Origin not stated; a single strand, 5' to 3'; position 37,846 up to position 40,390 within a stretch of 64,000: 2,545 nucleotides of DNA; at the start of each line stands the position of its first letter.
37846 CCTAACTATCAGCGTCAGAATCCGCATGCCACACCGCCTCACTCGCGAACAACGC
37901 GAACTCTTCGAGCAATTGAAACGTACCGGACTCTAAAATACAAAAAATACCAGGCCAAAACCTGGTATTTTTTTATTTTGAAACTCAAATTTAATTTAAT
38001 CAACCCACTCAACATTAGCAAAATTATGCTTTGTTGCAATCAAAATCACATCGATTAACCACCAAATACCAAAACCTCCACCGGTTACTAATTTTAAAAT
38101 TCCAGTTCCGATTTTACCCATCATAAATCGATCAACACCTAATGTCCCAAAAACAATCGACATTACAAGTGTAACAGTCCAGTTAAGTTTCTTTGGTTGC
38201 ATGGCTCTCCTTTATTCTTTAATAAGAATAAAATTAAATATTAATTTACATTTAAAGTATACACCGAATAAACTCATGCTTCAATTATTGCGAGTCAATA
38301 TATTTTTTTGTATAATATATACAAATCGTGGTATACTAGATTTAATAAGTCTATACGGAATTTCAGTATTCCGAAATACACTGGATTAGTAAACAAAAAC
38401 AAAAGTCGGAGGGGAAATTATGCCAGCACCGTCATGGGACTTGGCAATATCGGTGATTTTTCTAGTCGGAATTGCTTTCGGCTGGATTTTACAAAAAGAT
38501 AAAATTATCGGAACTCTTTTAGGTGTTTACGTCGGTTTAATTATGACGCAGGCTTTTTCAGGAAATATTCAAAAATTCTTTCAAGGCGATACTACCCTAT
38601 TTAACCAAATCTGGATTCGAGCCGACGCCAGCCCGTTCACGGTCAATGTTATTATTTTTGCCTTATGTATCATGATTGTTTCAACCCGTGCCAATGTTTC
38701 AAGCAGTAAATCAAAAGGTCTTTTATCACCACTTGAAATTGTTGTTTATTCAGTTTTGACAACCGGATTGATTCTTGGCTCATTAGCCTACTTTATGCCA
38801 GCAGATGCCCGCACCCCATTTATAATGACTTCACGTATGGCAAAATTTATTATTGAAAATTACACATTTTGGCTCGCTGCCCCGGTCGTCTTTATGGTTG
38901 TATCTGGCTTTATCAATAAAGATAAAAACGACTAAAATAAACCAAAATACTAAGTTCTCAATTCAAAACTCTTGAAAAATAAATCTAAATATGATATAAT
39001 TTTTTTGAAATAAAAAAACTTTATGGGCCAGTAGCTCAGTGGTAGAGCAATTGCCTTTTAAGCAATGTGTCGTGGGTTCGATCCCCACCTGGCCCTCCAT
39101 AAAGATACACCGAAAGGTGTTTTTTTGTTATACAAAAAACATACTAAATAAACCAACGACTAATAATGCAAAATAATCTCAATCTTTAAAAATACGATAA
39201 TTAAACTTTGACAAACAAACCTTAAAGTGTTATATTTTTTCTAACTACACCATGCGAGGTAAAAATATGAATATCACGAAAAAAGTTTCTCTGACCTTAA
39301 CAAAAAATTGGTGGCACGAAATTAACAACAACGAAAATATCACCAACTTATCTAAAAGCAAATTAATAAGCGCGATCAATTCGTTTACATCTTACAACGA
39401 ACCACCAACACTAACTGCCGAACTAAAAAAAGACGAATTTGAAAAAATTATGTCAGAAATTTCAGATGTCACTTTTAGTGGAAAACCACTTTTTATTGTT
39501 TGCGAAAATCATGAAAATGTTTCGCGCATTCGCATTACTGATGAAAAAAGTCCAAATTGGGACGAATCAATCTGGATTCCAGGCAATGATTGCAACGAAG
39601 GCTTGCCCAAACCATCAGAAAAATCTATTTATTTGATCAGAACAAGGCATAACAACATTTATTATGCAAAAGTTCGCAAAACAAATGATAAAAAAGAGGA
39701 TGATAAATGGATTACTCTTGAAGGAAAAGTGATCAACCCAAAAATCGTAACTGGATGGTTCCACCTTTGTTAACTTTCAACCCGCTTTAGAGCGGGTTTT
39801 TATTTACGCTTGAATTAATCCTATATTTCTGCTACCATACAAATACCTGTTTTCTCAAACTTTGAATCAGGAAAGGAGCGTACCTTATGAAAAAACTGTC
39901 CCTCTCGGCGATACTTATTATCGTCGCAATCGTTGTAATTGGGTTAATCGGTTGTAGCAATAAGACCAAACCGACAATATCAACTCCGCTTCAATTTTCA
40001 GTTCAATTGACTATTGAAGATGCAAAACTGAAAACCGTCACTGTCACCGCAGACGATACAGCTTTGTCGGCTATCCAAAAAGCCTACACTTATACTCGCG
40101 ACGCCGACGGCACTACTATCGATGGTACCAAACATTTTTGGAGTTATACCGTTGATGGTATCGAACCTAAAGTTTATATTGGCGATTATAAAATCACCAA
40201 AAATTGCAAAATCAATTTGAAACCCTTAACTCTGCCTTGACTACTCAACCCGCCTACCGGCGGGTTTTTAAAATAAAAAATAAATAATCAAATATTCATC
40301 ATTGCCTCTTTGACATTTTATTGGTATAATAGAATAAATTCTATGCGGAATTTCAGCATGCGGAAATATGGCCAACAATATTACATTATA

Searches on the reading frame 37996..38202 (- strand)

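Call 84: search_protein_families(library=pfam, proteins=[window:37996-38202:-], max_evalue=0.001)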
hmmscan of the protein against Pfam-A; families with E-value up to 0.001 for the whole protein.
window:37996-38202:- (68 aa): 1 family
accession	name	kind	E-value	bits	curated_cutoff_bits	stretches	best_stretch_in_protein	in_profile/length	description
PF05154.21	TM2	-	9.9e-18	64.5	27.9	1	6-53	3-51/51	TM2 domain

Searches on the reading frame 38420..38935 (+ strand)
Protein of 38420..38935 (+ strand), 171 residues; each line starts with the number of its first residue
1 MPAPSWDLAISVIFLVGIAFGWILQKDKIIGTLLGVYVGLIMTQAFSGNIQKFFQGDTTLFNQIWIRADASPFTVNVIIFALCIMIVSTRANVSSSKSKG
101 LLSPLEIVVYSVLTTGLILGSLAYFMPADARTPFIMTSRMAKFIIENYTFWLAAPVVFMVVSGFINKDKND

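Call 12: find_encoding_contigs(protein=window:38420-38935:+, flank=3000, max_places=6)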
Protein window:38420-38935:+ (171 aa): 8 contigs read that carry it; 3 places shown.
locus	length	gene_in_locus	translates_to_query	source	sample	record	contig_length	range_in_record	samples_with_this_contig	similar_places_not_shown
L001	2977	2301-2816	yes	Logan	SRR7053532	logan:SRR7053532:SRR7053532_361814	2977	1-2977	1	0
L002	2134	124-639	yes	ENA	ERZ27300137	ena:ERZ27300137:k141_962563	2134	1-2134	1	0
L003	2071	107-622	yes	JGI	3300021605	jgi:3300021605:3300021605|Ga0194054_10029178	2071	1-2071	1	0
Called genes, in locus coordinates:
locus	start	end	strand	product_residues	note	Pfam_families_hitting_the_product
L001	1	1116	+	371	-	?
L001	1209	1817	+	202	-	PF00226:DnaJ, PF01556:DnaJ_C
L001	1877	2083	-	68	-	PF05154:TM2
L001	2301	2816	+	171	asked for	-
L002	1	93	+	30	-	?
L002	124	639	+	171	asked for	-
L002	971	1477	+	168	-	-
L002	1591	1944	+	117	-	-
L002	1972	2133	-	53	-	?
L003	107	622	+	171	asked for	-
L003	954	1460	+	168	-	-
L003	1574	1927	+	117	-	-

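Call 17: find_homologous_proteins(query=window:38420-38935:+)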
Query window:38420-38935:+ (171 aa): 51 proteins with E <= 0.001 among 166 candidates.
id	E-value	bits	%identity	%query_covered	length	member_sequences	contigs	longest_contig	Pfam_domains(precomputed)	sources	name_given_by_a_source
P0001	1.5e-104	365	100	100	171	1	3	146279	-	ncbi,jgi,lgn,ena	ncbi:MAG: hypothetical protein WCP93_00665 [Candidatus Berkelbacteria bacterium]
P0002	8.9e-81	288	75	99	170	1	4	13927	-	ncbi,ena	-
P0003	2.1e-77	277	72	98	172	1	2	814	-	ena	-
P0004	5.0e-77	275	72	100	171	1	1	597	-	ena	-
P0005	5.5e-77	275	73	100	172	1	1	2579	-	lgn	-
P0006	6.7e-77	275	72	100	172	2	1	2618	-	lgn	-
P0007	2.2e-74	267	71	100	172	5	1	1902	-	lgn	-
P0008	2.8e-74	266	69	100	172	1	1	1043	-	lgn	-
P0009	2.9e-74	266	72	100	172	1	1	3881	-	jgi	jgi:hypothetical protein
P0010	1.3e-73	264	70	100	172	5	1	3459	-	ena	-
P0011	1.4e-73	264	69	100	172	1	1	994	-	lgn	-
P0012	1.0e-72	261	70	99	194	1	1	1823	-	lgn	-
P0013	2.4e-71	257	63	100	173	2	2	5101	-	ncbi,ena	-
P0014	8.0e-71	255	69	98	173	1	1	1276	-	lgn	-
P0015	1.8e-70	254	64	100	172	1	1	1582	-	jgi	jgi:hypothetical protein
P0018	1.5e-68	248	64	100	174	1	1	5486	-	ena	-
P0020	1.8e-63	231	60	100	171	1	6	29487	-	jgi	-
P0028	2.7e-57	211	57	98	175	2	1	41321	-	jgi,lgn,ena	-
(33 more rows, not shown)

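Call 19: find_encoding_contigs(protein=P0002, flank=10000, max_places=2)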
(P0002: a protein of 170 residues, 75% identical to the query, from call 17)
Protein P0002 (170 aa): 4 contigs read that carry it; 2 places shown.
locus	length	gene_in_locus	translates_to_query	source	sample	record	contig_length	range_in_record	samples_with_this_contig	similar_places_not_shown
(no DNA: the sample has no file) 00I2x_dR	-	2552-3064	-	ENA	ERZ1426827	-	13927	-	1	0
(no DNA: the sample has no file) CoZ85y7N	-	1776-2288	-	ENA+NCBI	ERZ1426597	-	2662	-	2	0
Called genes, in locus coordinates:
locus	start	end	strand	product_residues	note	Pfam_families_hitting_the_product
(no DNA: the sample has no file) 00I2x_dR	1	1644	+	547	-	?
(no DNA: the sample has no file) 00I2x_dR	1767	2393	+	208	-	PF00226:DnaJ, PF01556:DnaJ_C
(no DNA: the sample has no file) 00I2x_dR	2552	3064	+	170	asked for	-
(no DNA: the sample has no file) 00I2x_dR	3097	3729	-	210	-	PF12917:YfbR-like, PF13023:HD_3, PF01966:HD (weak)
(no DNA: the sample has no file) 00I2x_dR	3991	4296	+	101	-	-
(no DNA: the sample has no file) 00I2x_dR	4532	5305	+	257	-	PF00696:AA_kinase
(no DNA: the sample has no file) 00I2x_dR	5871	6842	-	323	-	-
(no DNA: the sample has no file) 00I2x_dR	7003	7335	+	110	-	PF07885:Ion_trans_2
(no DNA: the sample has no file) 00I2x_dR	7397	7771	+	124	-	-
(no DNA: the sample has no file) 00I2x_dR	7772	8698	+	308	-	PF02424:ApbE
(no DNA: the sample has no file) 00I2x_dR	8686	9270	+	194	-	PF01794:Ferric_reduct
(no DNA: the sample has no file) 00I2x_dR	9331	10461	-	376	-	PF02769:AIRS_C (faint)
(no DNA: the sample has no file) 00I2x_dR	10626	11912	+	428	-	PF03952:Enolase_N, PF00113:Enolase_C, PF13378:MR_MLE_C (weak), PF07476:MAAL_C (weak)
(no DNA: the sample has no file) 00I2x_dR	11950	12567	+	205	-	PF00300:His_Phos_1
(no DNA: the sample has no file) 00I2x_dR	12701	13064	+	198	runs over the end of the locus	PF13521:AAA_28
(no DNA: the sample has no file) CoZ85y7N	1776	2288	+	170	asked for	-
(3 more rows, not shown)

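Call 20: find_encoding_contigs(protein=P0020, flank=10000, max_places=2)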
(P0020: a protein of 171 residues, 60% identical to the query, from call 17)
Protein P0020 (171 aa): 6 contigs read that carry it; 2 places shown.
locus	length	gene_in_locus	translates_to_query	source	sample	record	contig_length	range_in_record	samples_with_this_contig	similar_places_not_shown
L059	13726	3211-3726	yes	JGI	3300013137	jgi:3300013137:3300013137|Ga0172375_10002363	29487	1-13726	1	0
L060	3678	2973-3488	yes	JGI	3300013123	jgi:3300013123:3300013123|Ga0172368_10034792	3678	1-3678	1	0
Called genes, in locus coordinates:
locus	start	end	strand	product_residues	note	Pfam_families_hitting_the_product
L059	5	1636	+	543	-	PF00012:HSP70, PF06723:MreB_Mbl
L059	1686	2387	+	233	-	-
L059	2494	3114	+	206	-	PF00226:DnaJ, PF01556:DnaJ_C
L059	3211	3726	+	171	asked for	-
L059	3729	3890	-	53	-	-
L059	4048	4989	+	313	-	-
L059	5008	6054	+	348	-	-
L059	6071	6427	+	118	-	-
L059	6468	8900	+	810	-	PF00690:Cation_ATPase_N, PF00122:E1-E2_ATPase, PF00702:Hydrolase, PF13246:Cation_ATPase, PF08282:Hydrolase_3 (faint), PF00689:Cation_ATPase_C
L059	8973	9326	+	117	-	PF04020:Phage_holin_4_2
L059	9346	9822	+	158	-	-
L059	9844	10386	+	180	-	PF13426:PAS_9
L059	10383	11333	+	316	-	PF00672:HAMP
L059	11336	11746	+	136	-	PF01814:Hemerythrin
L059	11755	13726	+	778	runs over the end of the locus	PF02743:dCache_1, PF00672:HAMP, PF00989:PAS, PF08448:PAS_4, PF13426:PAS_9, PF00512:HisKA, PF02518:HATPase_c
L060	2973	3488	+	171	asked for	-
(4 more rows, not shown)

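Call 21: find_encoding_contigs(protein=P0028, flank=10000, max_places=2)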
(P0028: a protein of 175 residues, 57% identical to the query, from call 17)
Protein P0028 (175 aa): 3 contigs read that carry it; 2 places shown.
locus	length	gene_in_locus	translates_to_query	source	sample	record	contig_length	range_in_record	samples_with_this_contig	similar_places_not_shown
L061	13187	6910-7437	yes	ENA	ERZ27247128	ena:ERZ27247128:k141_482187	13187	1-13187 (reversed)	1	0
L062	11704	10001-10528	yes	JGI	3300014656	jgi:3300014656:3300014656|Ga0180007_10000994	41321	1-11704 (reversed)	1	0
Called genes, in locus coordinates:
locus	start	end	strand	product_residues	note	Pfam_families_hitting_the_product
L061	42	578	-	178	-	PF02075:RuvC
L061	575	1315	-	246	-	PF20772:TACO1_YebC_N, PF01709:Transcrip_reg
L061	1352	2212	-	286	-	PF00753:Lactamase_B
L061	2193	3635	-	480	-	PF13567:DUF4131, PF03772:Competence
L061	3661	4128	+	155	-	PF01025:GrpE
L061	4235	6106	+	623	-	PF00012:HSP70, PF06723:MreB_Mbl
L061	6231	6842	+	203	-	PF00226:DnaJ, PF01556:DnaJ_C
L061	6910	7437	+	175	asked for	-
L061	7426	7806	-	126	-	PF01592:NifU_N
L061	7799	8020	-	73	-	PF07927:HicA_toxin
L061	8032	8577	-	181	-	-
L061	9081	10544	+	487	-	PF05345:He_PIG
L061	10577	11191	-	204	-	PF04203:Sortase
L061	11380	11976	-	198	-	-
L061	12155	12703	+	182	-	PF03729:DUF308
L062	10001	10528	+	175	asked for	-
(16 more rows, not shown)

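Call 42: find_encoding_contigs(protein=P0009, flank=4000, max_places=1)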
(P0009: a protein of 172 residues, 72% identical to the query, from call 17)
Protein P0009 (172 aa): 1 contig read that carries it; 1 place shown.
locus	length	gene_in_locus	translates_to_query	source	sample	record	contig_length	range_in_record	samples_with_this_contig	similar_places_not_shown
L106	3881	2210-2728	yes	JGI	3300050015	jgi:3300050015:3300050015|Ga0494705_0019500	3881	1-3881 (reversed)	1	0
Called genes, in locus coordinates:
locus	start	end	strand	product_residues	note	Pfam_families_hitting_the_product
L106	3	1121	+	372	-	?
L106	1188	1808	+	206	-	PF00226:DnaJ, PF01556:DnaJ_C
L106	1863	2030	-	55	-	PF05154:TM2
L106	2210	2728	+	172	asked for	-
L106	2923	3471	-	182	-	-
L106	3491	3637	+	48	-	-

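Call 43: find_encoding_contigs(protein=P0013, flank=5000, max_places=1)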
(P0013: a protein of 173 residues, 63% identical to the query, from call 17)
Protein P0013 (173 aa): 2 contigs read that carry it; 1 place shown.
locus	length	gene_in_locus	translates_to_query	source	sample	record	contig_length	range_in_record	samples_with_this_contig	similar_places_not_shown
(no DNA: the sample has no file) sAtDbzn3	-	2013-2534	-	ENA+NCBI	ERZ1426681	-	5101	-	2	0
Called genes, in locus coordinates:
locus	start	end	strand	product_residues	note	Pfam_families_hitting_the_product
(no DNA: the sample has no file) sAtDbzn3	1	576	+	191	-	?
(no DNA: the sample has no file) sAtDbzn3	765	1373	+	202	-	PF00226:DnaJ, PF01556:DnaJ_C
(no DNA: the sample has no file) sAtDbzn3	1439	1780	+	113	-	-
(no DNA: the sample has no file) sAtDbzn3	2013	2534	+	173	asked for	-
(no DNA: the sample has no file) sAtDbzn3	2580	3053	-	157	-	-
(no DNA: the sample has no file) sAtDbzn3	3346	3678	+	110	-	PF07885:Ion_trans_2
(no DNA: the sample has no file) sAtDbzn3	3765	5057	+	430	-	PF03952:Enolase_N, PF00113:Enolase_C, PF13378:MR_MLE_C (weak), PF07476:MAAL_C (weak)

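Call 44: find_encoding_contigs(protein=P0018, flank=5000, max_places=1)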
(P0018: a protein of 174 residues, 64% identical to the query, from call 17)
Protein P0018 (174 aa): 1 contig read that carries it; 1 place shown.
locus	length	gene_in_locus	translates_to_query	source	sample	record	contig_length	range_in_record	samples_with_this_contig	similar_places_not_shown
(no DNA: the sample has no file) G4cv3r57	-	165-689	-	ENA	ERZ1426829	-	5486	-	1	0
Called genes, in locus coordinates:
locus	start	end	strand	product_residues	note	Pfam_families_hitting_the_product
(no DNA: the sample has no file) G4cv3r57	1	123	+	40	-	?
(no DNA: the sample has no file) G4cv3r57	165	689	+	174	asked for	-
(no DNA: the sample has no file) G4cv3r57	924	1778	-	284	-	PF00665:rve, PF13683:rve_3, PF13333:rve_2 (weak)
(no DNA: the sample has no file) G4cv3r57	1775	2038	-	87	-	-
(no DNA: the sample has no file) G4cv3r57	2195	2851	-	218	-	-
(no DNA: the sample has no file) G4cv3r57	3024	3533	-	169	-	-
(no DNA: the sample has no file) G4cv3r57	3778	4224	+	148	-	PF06210:DUF1003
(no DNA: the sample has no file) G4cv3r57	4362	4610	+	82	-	-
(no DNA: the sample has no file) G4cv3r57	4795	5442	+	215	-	PF01551:Peptidase_M23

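Call 84: search_protein_families(library=pfam, proteins=[window:38420-38935:+], max_evalue=0.001)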
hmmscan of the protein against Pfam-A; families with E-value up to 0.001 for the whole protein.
window:38420-38935:+ (171 aa): 0 families

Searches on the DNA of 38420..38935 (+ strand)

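Call 36: search_with_rna_model(model_id=R1, sources=[L059, L061, L062, L063, L064, L065, L066, L067, L068, L069, L070, L071, L072, L073, L074, L075, L076, L077, L078, L079, L080, L081, L082, L083, L084, L085, L086, L087, L088, L089, L090, L091, L092, L093, L094, L095, L096, L097, L098, L099, L100, L101, L102, L103, L104, L105], max_evalue=1, make_alignment=true)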
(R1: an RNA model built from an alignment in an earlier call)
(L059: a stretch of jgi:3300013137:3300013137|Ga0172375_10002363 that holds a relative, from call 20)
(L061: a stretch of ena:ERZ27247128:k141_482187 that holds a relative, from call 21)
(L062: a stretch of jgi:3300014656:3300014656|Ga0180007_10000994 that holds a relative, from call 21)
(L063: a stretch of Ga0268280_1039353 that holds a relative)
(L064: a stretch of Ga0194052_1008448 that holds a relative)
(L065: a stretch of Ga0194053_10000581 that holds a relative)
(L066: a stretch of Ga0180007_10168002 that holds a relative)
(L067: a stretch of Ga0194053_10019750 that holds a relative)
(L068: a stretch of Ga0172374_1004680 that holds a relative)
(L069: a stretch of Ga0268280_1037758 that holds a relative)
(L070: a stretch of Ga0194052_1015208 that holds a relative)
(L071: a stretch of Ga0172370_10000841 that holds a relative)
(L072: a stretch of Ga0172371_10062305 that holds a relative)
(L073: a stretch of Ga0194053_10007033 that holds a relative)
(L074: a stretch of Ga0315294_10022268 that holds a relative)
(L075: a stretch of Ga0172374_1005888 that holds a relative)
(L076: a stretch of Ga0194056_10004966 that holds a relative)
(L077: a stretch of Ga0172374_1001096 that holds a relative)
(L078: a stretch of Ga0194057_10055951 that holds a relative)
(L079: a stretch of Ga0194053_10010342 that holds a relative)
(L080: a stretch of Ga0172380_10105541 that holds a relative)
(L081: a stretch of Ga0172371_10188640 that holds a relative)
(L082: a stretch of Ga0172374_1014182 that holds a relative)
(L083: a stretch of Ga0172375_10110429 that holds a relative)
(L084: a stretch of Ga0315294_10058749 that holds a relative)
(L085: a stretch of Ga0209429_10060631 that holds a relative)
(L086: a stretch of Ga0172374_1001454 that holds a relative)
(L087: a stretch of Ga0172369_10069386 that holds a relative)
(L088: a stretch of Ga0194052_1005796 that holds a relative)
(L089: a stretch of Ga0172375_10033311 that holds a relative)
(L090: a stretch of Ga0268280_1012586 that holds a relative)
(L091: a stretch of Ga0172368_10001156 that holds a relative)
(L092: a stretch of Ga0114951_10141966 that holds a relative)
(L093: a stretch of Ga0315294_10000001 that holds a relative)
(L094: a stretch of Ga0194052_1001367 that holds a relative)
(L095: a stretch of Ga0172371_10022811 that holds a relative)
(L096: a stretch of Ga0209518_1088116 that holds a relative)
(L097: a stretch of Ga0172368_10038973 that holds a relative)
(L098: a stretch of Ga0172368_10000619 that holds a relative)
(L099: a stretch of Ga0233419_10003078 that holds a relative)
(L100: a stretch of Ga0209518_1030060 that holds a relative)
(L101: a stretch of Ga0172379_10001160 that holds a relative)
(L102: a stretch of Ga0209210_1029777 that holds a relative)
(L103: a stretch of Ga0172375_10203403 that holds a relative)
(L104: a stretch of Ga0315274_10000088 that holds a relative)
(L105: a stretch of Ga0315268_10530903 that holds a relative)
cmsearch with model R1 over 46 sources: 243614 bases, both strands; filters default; matches with E-value up to 1: 59.
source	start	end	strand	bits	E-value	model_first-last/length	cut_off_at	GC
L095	3617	3670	-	74.9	4e-16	1-53/53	no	0.33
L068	2933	2986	-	72.8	1.4e-15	1-53/53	no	0.35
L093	3314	3366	-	72.2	2.1e-15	1-53/53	no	0.38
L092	504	557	-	71.6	2.9e-15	1-53/53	no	0.33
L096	212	266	-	70.9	4.5e-15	1-53/53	no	0.4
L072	499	553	+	70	8e-15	1-53/53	no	0.33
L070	80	132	+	69.6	1e-14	1-53/53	no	0.34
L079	3403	3455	+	69.6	1e-14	1-53/53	no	0.34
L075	2289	2341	-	69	1.4e-14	1-53/53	no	0.45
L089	496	548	-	69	1.4e-14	1-53/53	no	0.45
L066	946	1000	-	67.7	3.1e-14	1-53/53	no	0.24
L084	2635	2687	-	67.5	3.5e-14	1-53/53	no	0.3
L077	4394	4447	-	66.8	5.3e-14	1-53/53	no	0.39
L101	1027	1079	-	65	1.6e-13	1-53/53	no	0.3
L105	410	464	-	64.5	2.1e-13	1-53/53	no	0.27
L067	1351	1403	-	63.2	4.8e-13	1-53/53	no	0.25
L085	1524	1578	-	62.5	7.1e-13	1-53/53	no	0.29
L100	298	359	+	59.8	3.7e-12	1-53/53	no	0.31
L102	1660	1721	+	59.8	3.7e-12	1-53/53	no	0.31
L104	1174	1238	-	57.6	1.4e-11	1-53/53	no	0.37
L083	1520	1570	+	55.2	6.2e-11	1-53/53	no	0.27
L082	1486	1550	+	55.1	6.4e-11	1-53/53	no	0.28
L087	2332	2396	+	55.1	6.4e-11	1-53/53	no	0.28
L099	1676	1735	+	54.3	1e-10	1-53/53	no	0.27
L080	1435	1486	-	53.5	1.7e-10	1-53/53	no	0.35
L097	3317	3377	-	52.3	3.4e-10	1-53/53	no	0.26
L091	4810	4863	+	52.2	3.8e-10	1-53/53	no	0.31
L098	5148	5211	-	50.6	9.6e-10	1-53/53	no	0.41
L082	1554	1600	+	47.1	8.1e-09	1-53/53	no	0.3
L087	2400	2446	+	47.1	8.1e-09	1-53/53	no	0.3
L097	3267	3313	-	47.1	8.1e-09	1-53/53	no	0.3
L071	11555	11620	+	46.9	9.2e-09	1-53/53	no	0.39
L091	6799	6867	-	46.2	1.4e-08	1-53/53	no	0.39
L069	1353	1396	+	45.9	1.7e-08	1-53/53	no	0.39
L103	1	43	-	45.3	2.5e-08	1-47/53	3'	0.49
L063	1320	1375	+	44.6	3.6e-08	1-53/53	no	0.27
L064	1204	1257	+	44.5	3.9e-08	1-53/53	no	0.3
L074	2373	2426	-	44.4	4.1e-08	1-53/53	no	0.31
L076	6063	6112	-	43.9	5.7e-08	1-53/53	no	0.3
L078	1424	1473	+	43.9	5.7e-08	1-53/53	no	0.3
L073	2596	2641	+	42.8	1.1e-07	1-53/53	no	0.43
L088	2335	2380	+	42.8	1.1e-07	1-53/53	no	0.43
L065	6175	6227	+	41.7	2.2e-07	1-53/53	no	0.34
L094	1224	1276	+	41.7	2.2e-07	1-53/53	no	0.34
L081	200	247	-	40.8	3.6e-07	1-53/53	no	0.46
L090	2536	2583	+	39.3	9.4e-07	1-53/53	no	0.21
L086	1299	1350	-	38.8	1.2e-06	1-53/53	no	0.33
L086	1258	1294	-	36.3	5.7e-06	1-53/53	no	0.43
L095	4762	4814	-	36.1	6.3e-06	1-53/53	no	0.38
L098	6949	7000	-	33.7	2.7e-05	1-53/53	no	0.44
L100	199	260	+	33.6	2.9e-05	1-53/53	no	0.35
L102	1561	1622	+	33.6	2.9e-05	1-53/53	no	0.35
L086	1217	1253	-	31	0.00014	1-53/53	no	0.41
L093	4124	4170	+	30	0.00026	1-53/53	no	0.26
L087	2456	2486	+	28.9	0.0005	7-43/53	no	0.39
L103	899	954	+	24.3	0.0079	1-53/53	no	0.38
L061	12822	12871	-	24.2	0.0087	1-53/53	no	0.36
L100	2024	2061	+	22.3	0.027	1-53/53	no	0.34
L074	6386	6446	+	16.5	0.88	1-53/53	no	0.31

Alignment A3: 59 matches aligned to the model, 101 columns, each read 5' to 3' on its own strand. Consensus structure (alignment columns), stored with it:
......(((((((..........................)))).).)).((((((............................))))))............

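Call 45: search_with_rna_model(model_id=R1, source=L106, filters=off, max_evalue=10, show_alignments=4)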
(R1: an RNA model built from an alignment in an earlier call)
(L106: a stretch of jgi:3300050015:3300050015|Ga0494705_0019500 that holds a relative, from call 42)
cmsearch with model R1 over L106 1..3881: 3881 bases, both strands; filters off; matches with E-value up to 10: 9.
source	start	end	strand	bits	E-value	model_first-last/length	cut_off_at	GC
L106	3183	3242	+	8.9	1.4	1-53/53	no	0.3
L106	1887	1923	-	8.8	1.5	1-53/53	no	0.19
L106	2883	2930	+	7.5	3.3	1-53/53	no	0.31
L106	2081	2148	+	7.1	4.3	1-53/53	no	0.28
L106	3637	3654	-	7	4.5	1-53/53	no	0.11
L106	1174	1195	+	7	4.6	1-53/53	no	0.27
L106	2646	2682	-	6.8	5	1-53/53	no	0.24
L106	3138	3153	-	6.7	5.4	1-53/53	no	0.19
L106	2268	2323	-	6.7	5.5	1-53/53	no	0.34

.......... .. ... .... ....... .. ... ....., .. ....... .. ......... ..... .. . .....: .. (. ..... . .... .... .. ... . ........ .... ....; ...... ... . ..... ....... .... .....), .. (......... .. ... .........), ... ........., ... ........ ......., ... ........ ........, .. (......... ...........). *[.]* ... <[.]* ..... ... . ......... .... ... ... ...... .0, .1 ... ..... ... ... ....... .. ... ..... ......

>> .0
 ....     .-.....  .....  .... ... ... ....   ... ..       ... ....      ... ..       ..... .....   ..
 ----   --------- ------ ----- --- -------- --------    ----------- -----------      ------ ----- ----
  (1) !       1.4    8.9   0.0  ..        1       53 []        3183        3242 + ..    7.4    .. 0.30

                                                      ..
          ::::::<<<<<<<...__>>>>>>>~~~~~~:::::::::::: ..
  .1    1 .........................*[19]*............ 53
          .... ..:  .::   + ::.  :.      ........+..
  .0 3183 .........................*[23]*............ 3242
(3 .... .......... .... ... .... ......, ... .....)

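Call 85: search_with_rna_model(model_id=R2, source=L062, filters=off, max_evalue=5, show_alignments=3)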
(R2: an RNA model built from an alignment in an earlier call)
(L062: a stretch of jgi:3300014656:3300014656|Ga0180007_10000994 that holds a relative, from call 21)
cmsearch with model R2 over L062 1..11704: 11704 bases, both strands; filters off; matches with E-value up to 5: 12.
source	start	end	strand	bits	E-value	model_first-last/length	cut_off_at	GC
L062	1344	1359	+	14.2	0.036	1-33/33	no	0.31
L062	407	430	+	11.9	0.25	1-33/33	no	0.25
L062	6376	6404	+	11.3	0.43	1-33/33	no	0.38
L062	8616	8629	-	11.1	0.49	1-33/33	no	0.14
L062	6919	6938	-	10.3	1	1-33/33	no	0.5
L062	10250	10281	+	10.2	1.1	1-33/33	no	0.41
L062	10840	10855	-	9.8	1.5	1-33/33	no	0.31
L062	7663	7681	-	9.8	1.6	1-33/33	no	0.16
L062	914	940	+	8.6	3.9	1-33/33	no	0.3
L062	10275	10292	-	8.6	4.1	1-33/33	no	0.33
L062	11606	11622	-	8.4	4.7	7-23/33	no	0.53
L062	7266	7291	+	8.4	4.8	1-33/33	no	0.23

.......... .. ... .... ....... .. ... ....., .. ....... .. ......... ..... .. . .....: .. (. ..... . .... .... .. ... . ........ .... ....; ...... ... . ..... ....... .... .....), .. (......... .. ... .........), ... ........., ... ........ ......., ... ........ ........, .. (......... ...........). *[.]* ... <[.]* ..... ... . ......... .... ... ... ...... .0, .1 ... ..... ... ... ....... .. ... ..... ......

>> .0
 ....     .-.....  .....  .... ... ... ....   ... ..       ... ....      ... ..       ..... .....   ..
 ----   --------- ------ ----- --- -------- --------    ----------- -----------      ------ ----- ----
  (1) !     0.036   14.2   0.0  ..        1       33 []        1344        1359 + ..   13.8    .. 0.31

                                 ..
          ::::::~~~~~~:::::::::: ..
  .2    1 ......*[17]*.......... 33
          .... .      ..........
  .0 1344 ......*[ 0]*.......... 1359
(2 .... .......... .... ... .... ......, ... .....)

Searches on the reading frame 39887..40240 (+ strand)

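Call 84: search_protein_families(library=pfam, proteins=[window:39887-40240:+], max_evalue=0.001)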
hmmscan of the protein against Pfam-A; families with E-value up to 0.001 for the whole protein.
window:39887-40240:+ (117 aa): 1 family
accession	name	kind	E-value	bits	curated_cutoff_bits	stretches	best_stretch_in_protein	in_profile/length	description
PF14478.12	DUF4430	-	5.5e-05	24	23.8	1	59-111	7-68/72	Domain of unknown function (DUF4430)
